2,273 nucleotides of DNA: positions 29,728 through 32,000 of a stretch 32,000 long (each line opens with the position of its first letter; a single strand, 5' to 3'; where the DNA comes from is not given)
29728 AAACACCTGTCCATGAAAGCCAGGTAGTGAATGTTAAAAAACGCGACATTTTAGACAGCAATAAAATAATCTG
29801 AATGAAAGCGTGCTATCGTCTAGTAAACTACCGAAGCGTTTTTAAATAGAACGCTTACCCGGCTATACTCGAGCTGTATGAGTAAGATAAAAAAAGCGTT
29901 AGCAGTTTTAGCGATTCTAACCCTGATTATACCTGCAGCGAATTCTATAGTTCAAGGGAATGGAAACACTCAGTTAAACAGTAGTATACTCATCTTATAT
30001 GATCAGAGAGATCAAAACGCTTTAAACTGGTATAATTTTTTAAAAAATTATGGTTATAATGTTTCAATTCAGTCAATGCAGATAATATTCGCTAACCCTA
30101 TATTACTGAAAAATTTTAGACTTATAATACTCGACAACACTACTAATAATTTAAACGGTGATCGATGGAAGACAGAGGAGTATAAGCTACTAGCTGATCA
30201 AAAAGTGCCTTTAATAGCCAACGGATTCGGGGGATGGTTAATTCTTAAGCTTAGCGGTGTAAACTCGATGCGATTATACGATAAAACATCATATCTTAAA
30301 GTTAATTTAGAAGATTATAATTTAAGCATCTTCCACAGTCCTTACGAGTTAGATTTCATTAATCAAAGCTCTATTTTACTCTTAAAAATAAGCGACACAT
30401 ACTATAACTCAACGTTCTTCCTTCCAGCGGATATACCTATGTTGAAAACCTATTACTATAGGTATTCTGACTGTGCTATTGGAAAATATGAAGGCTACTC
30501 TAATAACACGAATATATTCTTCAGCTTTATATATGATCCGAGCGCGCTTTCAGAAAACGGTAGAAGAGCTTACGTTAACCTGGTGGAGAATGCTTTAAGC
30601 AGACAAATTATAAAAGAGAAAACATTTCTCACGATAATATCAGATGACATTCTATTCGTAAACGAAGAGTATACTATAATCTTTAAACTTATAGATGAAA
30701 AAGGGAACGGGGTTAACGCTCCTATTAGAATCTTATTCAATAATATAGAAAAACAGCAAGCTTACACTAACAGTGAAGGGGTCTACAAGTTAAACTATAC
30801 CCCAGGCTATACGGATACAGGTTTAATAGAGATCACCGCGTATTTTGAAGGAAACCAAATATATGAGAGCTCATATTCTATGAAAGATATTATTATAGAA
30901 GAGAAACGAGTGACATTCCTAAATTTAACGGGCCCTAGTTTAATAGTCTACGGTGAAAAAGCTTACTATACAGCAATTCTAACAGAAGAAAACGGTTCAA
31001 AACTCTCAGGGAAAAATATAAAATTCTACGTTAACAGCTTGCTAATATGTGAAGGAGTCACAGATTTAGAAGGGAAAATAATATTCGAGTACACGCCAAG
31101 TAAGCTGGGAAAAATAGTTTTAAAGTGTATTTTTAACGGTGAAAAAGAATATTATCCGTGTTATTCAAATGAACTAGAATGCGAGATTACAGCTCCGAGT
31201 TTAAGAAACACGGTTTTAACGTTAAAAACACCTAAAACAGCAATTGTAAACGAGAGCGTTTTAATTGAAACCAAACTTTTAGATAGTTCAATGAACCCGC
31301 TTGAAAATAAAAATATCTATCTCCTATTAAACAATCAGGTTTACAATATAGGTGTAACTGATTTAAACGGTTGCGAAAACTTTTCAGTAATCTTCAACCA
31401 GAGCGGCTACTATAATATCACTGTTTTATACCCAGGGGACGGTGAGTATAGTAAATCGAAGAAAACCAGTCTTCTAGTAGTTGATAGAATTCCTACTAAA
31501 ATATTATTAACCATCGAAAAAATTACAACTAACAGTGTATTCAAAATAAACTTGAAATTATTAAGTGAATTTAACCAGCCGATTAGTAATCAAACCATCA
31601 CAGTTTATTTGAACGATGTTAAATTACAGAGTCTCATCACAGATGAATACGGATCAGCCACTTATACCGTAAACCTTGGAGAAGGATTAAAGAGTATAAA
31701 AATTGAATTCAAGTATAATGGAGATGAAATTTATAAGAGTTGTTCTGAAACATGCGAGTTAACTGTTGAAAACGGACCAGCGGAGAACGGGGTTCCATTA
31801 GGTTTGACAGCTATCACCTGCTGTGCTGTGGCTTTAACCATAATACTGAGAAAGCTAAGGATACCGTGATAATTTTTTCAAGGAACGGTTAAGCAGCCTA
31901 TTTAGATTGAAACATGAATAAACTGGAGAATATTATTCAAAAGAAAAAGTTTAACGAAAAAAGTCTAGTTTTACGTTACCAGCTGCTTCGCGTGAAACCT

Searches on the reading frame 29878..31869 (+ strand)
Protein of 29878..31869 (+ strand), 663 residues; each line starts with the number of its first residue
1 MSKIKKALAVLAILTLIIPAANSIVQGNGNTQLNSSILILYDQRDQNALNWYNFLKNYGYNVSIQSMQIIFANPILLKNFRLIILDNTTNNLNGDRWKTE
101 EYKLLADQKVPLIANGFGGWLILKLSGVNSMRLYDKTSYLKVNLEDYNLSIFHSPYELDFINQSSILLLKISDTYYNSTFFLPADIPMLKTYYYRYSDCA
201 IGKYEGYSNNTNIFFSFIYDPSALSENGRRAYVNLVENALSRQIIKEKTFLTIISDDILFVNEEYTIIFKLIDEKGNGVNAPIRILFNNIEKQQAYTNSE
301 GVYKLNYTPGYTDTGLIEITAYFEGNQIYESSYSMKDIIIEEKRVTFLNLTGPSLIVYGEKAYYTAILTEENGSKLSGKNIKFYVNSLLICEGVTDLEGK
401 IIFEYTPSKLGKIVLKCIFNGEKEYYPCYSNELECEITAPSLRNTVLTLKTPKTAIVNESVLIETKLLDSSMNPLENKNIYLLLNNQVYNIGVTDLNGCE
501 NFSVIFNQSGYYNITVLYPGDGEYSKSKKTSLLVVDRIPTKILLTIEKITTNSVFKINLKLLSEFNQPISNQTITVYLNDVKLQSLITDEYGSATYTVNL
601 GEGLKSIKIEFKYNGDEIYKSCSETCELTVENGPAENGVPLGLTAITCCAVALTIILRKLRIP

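Call 79: search_protein_families(library=pfam, proteins=[window:29878-31869:+], max_evalue=0.00001)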
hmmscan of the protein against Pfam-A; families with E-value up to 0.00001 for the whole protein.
window:29878-31869:+ (663 aa): 4 families
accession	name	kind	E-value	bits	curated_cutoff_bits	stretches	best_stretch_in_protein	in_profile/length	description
PF16640.11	Big_3_5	-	9.6e-17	61.8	35.5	0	450-531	3-82/88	Bacterial Ig-like domain (group 3)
PF02369.22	Big_1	-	3e-09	37.3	34.9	0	362-418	19-79/93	Bacterial Ig-like domain (group 1)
PF17789.7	MG4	-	7.7e-07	29.7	24.7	0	555-618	16-80/95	Macroglobulin domain MG4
PF09134.16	Invasin_D3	-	1.2e-06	29.4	33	0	556-619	23-88/98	Invasin, domain 3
